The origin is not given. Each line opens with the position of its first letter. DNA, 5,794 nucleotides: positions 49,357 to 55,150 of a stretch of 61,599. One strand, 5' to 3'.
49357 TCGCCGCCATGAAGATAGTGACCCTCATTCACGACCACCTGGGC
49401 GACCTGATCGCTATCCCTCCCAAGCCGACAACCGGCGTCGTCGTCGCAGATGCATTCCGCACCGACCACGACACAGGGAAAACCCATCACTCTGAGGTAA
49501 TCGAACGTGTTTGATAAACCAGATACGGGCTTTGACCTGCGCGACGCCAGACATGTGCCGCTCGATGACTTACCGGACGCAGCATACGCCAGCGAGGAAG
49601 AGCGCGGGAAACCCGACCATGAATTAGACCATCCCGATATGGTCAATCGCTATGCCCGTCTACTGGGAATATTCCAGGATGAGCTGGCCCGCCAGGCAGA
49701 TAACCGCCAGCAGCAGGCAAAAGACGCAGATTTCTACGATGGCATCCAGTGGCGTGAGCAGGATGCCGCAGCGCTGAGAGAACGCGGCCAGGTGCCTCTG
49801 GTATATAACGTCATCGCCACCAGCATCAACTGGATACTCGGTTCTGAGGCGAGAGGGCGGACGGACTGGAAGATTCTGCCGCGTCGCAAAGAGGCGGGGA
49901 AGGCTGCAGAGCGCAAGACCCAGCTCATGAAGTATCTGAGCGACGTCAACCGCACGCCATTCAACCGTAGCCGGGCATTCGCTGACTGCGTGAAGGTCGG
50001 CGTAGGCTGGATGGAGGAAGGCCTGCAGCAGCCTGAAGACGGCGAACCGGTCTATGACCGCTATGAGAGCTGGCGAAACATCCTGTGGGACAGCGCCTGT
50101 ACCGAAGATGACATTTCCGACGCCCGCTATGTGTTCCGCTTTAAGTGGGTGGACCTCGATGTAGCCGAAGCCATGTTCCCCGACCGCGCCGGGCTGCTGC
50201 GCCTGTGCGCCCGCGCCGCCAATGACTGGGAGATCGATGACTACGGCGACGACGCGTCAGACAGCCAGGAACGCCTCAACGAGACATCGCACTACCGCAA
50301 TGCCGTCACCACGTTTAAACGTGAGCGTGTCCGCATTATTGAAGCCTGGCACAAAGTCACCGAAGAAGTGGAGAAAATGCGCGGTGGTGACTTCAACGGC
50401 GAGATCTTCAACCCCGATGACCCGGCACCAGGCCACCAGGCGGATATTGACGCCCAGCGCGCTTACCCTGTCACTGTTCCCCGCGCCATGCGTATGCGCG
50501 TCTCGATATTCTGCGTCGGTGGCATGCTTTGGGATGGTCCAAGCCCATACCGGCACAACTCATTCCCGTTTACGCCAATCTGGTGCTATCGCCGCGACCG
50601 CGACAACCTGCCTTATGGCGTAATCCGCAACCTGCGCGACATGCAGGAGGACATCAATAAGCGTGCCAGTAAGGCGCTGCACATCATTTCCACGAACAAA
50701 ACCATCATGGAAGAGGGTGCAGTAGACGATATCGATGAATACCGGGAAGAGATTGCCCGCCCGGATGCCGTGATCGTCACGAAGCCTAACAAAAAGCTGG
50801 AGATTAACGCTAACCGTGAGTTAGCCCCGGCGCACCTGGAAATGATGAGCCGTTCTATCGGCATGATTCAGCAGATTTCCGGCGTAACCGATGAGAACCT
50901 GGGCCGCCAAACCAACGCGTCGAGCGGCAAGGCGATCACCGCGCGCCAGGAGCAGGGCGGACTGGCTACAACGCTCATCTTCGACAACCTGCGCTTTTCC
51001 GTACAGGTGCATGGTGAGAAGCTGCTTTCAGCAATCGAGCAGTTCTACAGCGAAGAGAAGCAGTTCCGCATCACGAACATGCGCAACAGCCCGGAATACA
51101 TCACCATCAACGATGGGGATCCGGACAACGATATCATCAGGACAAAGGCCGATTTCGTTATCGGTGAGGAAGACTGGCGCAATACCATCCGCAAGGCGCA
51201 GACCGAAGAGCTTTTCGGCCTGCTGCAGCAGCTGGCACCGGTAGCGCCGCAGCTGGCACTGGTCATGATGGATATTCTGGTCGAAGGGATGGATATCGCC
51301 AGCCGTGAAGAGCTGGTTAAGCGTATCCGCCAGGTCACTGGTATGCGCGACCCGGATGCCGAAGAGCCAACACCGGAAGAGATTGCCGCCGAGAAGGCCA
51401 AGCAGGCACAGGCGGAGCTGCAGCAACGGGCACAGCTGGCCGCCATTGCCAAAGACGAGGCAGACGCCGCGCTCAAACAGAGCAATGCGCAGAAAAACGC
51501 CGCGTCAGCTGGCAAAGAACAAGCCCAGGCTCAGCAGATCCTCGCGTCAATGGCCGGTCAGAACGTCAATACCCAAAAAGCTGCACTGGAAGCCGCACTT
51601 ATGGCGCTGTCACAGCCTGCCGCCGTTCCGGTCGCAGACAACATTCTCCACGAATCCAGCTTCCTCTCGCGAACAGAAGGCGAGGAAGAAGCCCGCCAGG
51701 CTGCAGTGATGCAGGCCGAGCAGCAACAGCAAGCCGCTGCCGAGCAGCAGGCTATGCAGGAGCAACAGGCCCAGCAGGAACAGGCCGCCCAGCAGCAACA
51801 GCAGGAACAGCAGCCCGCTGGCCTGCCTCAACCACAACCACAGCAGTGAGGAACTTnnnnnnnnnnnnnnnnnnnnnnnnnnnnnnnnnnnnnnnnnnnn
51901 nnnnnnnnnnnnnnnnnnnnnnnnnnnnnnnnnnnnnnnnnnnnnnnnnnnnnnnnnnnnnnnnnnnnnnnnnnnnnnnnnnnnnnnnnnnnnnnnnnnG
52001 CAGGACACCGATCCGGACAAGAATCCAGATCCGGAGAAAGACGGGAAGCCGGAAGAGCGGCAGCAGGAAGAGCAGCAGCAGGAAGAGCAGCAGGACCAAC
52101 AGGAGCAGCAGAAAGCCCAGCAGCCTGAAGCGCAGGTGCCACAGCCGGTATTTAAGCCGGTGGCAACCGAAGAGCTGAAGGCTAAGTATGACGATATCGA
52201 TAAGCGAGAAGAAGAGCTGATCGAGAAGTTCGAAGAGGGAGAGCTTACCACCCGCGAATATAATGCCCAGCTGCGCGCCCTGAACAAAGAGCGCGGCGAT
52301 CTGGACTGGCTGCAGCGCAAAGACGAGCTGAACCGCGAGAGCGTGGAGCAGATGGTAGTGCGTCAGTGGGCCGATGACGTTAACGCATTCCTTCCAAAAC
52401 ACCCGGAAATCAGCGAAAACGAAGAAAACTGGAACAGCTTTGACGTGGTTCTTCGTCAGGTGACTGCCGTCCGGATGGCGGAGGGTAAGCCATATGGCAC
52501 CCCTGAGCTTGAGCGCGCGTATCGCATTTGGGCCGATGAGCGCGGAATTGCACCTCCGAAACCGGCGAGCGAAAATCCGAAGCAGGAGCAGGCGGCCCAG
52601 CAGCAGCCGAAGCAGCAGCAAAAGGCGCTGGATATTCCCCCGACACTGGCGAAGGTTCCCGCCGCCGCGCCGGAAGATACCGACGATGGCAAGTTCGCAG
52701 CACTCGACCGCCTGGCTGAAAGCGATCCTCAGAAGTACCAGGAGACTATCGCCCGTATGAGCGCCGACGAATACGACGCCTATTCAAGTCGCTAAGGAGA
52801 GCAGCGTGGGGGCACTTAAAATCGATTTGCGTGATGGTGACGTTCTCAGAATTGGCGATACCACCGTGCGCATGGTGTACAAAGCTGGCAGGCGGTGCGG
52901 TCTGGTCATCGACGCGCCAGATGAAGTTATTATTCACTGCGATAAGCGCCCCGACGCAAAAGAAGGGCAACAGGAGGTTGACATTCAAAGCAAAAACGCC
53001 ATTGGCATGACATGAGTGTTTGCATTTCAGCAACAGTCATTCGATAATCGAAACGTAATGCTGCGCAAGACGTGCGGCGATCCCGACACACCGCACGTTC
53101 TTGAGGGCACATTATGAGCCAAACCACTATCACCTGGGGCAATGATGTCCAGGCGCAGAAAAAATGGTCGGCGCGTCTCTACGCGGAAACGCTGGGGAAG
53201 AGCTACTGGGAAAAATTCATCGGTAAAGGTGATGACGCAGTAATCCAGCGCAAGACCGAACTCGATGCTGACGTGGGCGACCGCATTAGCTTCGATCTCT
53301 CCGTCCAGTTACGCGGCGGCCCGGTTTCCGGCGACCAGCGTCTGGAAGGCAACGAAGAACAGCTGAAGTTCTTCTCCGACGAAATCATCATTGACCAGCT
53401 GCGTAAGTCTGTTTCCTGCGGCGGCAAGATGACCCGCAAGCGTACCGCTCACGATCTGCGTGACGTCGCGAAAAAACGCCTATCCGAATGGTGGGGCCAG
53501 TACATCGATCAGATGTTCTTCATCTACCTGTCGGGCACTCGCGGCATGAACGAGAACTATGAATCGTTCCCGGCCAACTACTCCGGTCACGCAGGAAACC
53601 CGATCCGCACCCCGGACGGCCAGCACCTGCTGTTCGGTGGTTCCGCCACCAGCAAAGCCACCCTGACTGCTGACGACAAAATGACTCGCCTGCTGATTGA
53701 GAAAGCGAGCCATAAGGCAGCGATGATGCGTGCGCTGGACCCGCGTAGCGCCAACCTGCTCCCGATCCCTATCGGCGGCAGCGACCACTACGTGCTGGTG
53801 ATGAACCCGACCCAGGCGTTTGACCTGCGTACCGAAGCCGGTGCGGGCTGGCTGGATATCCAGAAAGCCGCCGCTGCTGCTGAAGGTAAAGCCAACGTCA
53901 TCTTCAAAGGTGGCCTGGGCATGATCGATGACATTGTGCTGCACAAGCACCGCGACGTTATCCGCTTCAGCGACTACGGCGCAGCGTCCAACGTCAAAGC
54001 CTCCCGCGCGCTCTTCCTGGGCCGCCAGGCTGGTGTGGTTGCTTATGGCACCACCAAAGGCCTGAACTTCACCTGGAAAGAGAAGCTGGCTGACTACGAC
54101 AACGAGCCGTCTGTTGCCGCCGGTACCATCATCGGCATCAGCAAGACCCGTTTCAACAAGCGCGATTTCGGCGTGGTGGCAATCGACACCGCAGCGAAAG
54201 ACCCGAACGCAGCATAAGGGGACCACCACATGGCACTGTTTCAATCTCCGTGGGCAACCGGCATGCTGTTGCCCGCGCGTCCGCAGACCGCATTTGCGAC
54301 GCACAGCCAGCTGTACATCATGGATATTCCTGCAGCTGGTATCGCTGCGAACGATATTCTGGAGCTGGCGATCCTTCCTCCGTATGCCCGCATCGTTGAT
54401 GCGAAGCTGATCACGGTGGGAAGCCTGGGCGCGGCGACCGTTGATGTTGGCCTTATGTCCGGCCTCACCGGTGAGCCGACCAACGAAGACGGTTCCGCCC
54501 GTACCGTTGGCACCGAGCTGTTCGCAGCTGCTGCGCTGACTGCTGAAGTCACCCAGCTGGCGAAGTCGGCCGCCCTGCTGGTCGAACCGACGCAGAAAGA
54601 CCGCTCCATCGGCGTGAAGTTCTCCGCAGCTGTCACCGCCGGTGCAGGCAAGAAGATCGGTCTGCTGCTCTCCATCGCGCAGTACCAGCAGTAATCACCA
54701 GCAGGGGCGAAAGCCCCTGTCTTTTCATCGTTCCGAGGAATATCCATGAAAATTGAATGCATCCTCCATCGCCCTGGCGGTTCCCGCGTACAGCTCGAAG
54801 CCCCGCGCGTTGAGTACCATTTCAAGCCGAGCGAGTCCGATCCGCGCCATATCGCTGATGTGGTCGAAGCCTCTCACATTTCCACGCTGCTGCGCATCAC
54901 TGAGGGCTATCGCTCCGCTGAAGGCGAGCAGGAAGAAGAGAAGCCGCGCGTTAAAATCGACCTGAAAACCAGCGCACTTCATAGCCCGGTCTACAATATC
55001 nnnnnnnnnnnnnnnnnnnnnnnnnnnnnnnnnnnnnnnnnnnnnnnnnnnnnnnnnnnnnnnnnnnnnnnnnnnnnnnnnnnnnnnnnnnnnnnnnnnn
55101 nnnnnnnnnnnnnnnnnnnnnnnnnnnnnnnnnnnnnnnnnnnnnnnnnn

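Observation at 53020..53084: Leader element conserved in front of three late operons (lysis, capsid, packaging), each attached to a sigma70-like promoter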

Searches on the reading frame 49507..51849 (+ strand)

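Call 81: search_protein_families(library=pfam, proteins=[window:49507-51849:+], max_evalue=0.001)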
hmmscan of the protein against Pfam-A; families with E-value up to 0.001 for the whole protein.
window:49507-51849:+ (780 aa): 1 family
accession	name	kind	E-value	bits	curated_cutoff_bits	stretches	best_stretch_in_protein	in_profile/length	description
PF16510.12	P22_portal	-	3.5e-188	627.3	26.1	1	54-656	2-593/594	Phage P22-like portal protein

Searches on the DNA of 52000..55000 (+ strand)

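Call 9: search_dna_similar(query=window:52000-55000:+, collection=phages, mode=near, max_rows=30)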
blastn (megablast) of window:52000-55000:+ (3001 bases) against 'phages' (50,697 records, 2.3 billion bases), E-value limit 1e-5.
Records with a match: 8; places in all: 8; records where one place covers at least 80% of the query: 6.
Best place of each record, by identity: 95-99% 6; 60-80% 2.
By first word of the organism name: Klebsiella 6; Serratia 2.
By host as written in the record: Klebsiella pneumoniae NI9 3; Klebsiella pneumoniae 51503 2; Serratia marcescens 2; Klebsiella sp. 1.
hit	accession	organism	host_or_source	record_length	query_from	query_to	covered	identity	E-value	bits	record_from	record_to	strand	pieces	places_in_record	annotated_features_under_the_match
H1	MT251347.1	Klebsiella phage LASTA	Klebsiella pneumoniae NI9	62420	1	3001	96%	96.0%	0e+0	4640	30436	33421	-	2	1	major capsid protein | hypothetical protein (x2) | virion-associated protein | CsrA-like transcriptional regulator protein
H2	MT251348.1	Klebsiella phage SJM3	Klebsiella pneumoniae NI9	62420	1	3001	96%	96.0%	0e+0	4640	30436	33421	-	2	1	major capsid protein | hypothetical protein (x2) | virion-associated protein | CsrA-like transcriptional regulator protein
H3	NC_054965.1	Klebsiella phage LASTA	Klebsiella pneumoniae NI9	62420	1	3001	96%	96.0%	0e+0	4640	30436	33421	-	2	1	major head protein | hypothetical protein (x2) | virion structural protein | CsrA-like regulator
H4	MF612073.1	Klebsiella phage SopranoGao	Klebsiella pneumoniae 51503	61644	1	3001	96%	95.3%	0e+0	4541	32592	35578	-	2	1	major capsid protein | hypothetical protein (x3) | viron-associated protein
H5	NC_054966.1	Klebsiella phage SopranoGao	Klebsiella pneumoniae 51503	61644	1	3001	96%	95.3%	0e+0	4541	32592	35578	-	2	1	major head protein | hypothetical protein (x2) | virion structural protein | CsrA-like regulator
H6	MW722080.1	Klebsiella phage vB_KpnP_ZX1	Klebsiella sp.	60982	54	3001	93%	96.5%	0e+0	4629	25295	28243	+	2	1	major capsid protein | hypothetical protein (x3) | CsrA-like transcriptional regulator protein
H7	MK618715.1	Serratia phage Parlo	Serratia marcescens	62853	1901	2523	21%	73.3%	2e-49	204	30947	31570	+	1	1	major capsid protein | hypothetical protein | ribosome_binding_site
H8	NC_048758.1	Serratia phage Parlo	Serratia marcescens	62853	1901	2523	21%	73.3%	2e-49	204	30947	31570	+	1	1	major head protein | virion structural protein | ribosome_binding_site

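Call 11: search_dna_similar(query=window:52990-53120:+, collection=phages, mode=distant, max_rows=40, max_evalue=10)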
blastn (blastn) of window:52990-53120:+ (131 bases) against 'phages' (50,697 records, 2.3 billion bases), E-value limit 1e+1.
Records with a match: 23; places in all: 29; records where one place covers at least 80% of the query: 6.
Best place of each record, by identity: >=99% 6; 80-90% 11; 60-80% 6.
By first word of the organism name: Pseudomonas 7; Klebsiella 6; Synechococcus 5; Erwinia 2; Serratia 2; Vibrio 1.
By host as written in the record: - 5; Pseudomonas aeruginosa 4; Klebsiella pneumoniae NI9 3; Klebsiella pneumoniae 51503 2; Erwinia pyrifoliae 2; Serratia marcescens 2; Pseudomonas aeruginosa PA_GP-1 2; Klebsiella sp. 1; and 2 more.
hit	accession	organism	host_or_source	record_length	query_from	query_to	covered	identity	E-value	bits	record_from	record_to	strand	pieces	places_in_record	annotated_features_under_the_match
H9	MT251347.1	Klebsiella phage LASTA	Klebsiella pneumoniae NI9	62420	1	131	100%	100.0%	7e-61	237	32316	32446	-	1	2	CsrA-like transcriptional regulator protein | major capsid protein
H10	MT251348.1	Klebsiella phage SJM3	Klebsiella pneumoniae NI9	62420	1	131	100%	100.0%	7e-61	237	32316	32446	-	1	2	CsrA-like transcriptional regulator protein | major capsid protein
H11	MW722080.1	Klebsiella phage vB_KpnP_ZX1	Klebsiella sp.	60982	1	131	100%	100.0%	7e-61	237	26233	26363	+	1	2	CsrA-like transcriptional regulator protein | major capsid protein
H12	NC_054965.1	Klebsiella phage LASTA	Klebsiella pneumoniae NI9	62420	1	131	100%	100.0%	7e-61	237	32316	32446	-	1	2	CsrA-like regulator | major head protein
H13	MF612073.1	Klebsiella phage SopranoGao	Klebsiella pneumoniae 51503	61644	1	131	100%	99.2%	3e-59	233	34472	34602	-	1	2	hypothetical protein | major capsid protein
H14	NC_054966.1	Klebsiella phage SopranoGao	Klebsiella pneumoniae 51503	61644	1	131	100%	99.2%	3e-59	233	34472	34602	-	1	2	CsrA-like regulator | major head protein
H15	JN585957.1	Erwinia phage PEp14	Erwinia pyrifoliae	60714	26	120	73%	72.1%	2e-5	54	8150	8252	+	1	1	none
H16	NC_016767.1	Erwinia phage PEp14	Erwinia pyrifoliae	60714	26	120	73%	72.1%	2e-5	54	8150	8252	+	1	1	none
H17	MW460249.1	Pseudomonas phage Itty13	Pseudomonas aeruginosa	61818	9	88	61%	75.9%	2e-4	51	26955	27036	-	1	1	hypothetical protein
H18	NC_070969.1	Pseudomonas phage Itty13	Pseudomonas aeruginosa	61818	9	88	61%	75.9%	2e-4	51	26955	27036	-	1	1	CsrA-like regulator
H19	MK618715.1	Serratia phage Parlo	Serratia marcescens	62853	27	88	47%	77.8%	1e-1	41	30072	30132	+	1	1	none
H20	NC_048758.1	Serratia phage Parlo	Serratia marcescens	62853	27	88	47%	77.8%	1e-1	41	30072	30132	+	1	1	none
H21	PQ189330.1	Vibrio phage 10N.286.45.B12_PE001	Vibrio cyclitrophicus 10N.286.45.B12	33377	8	50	33%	81.4%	1e-1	42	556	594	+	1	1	hypothetical protein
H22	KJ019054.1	Synechococcus phage ACG-2014e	-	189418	21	53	25%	85.3%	5e+0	37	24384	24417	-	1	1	putative short tail fiber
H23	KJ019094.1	Synechococcus phage ACG-2014e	-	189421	21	53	25%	85.3%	5e+0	37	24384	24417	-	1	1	putative short tail fiber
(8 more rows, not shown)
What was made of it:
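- Selection: the 131-nt capsid leader region is 100% identical in LASTA, SJM3 and ZX1, while the surrounding 3 kb is about 96% identical (calls 9, 11).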

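Call 13: get_annotated_region(hit=H16, flank=1500)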
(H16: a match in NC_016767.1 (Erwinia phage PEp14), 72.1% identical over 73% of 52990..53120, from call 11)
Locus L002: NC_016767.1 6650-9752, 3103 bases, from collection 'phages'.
description: Erwinia phage PEp14, complete genome.
organism: Erwinia phage PEp14 (NCBI taxid 1131315)
taxonomy: Viruses; Duplodnaviria; Heunggongvirae; Uroviricota; Caudoviricetes; Pavtokvirus; Pavtokvirus PEp14
host: Erwinia pyrifoliae; source: -; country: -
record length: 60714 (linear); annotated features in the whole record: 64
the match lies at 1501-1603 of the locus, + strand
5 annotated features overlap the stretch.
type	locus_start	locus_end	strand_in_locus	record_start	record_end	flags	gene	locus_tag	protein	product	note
CDS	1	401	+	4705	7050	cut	-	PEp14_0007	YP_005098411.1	portal protein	similar to hypothetical protein PBC5p43 [Sinorhizobium phage PBC5]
CDS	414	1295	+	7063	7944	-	-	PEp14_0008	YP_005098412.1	hypothetical protein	similar to Bcep22gp52 [Burkholderia phage Bcep22]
CDS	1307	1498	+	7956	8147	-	-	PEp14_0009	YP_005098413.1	CsrA-like regulator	similar to gp49 [Burkholderia phage BcepIL02]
CDS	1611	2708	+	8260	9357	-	-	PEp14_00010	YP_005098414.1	major head protein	similar to hypothetical protein PBC5p07 [Sinorhizobium phage PBC5]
CDS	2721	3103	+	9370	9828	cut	-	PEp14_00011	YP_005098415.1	virion structural protein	similar to gp51 [Burkholderia phage BcepIL02]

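Call 14: get_annotated_region(hit=H18, flank=1500)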
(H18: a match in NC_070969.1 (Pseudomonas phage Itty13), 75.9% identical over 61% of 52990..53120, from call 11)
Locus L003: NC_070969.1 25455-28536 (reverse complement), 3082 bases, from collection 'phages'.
description: Pseudomonas phage Itty13, complete genome.
organism: Pseudomonas phage Itty13 (NCBI taxid 2805750)
taxonomy: Viruses; Duplodnaviria; Heunggongvirae; Uroviricota; Caudoviricetes; Ittyvirus; Ittyvirus itty13
host: Pseudomonas aeruginosa; source: sewage sample; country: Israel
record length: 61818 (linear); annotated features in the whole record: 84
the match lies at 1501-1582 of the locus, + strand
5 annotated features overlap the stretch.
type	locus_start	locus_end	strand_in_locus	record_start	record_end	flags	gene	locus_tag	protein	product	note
CDS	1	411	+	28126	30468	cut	-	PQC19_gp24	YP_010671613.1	portal protein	-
CDS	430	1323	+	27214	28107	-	-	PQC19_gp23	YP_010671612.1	hypothetical protein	-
CDS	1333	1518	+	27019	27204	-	-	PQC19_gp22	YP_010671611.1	CsrA-like regulator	-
CDS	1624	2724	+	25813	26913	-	-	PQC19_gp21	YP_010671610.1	hypothetical protein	-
CDS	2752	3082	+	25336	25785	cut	-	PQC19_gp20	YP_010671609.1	virion structural protein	-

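Call 15: get_annotated_region(hit=H20, flank=1500)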
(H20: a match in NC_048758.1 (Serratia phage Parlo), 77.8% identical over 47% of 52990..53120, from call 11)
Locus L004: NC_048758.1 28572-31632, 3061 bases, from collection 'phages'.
description: Serratia phage Parlo, complete genome.
organism: Serratia phage Parlo (NCBI taxid 2557554)
taxonomy: Viruses; Duplodnaviria; Heunggongvirae; Uroviricota; Caudoviricetes; Parlovirus; Parlovirus parlo
host: Serratia marcescens; source: mixed swine fecal and soil samples; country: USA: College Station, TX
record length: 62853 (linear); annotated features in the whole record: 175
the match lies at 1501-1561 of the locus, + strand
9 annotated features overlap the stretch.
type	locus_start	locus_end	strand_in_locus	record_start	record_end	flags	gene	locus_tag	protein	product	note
CDS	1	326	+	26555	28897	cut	-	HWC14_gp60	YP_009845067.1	portal protein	-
regulatory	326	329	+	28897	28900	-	-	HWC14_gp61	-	ribosome_binding_site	CPT_Parlo_061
CDS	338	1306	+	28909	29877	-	-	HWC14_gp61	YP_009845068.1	hypothetical protein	-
regulatory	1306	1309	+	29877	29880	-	-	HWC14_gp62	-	ribosome_binding_site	CPT_Parlo_062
CDS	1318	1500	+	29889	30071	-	-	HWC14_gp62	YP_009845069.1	CsrA-like regulator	-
regulatory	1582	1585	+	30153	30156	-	-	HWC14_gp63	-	ribosome_binding_site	CPT_Parlo_063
CDS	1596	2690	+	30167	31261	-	-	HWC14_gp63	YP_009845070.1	major head protein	-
regulatory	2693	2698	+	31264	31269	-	-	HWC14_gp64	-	ribosome_binding_site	CPT_Parlo_064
CDS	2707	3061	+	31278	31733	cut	-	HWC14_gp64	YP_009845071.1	virion structural protein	-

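Call 71: search_rna_families(source=window, start=52950, end=53200, threshold=evalue, max_evalue=10)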
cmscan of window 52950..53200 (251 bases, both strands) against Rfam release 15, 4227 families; matches with E-value up to 10: 2.
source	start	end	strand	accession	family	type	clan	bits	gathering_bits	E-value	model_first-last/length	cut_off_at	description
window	53064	53123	+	RF03536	Flavi_TBFV_xrRNA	Cis-reg;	-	12.9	46.5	4.7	1-89/89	no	Tick-borne Flavivirus exoribonuclease-resistant RNA element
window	53138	53164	-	RF02246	Six3os1_1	Gene; lncRNA;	-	9.8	50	6.3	61-87/87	no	Six3os1 conserved region 1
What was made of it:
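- On Any Rfam family: For 52950-53200 at E <= 10, only two chance-level hits appeared (call 71).
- No Rfam riboswitch matches even at E <= 10 (call 71).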
